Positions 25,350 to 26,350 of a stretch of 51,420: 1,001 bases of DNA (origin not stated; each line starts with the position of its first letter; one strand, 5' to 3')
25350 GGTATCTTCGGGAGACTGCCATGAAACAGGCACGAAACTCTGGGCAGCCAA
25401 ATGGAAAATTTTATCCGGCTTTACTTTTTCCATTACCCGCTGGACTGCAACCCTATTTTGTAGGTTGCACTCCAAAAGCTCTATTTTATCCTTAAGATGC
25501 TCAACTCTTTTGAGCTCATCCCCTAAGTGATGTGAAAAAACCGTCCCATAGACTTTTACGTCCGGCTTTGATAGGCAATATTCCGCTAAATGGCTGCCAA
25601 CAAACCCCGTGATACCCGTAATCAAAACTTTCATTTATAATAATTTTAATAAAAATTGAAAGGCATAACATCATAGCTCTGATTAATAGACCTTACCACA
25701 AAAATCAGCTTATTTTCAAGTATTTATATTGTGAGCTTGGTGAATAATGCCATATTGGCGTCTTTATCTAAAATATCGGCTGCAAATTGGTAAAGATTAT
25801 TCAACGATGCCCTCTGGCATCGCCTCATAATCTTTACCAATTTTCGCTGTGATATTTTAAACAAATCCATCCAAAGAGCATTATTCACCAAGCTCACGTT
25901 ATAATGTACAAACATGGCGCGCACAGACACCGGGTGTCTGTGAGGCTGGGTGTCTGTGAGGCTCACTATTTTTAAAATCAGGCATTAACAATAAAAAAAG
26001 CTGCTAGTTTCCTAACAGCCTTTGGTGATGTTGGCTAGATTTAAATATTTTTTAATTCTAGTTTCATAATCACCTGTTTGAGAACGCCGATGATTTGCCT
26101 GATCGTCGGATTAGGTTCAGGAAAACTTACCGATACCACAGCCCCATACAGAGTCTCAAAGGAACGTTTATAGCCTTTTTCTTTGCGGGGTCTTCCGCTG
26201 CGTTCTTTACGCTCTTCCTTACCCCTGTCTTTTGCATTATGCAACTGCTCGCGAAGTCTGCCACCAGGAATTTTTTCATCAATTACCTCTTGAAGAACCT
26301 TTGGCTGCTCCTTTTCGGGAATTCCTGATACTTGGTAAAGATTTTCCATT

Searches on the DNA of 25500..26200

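Call 12: search_rna_families(source=window, start=25500, end=26200, threshold=evalue, max_evalue=1)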
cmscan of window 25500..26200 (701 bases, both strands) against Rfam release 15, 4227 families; matches with E-value up to 1: 4.
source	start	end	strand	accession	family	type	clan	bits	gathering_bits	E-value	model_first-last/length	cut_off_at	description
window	25762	25866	-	RF04145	MIR8706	Gene; miRNA;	-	27.3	95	0.0052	1-101/101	no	MIR8706 microRNA precursor family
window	25700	25888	-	RF04184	BTnc060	Gene; sRNA;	-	21.6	228.9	0.57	1-213/213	no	Bacteroides sRNA BTnc060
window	25993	26094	-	RF04184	BTnc060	Gene; sRNA;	-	21.4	228.9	0.63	1-213/213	no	Bacteroides sRNA BTnc060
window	25731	25897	+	RF00551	bicoid_3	Cis-reg;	-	19.5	91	0.026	1-552/552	no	Bicoid 3'-UTR regulatory element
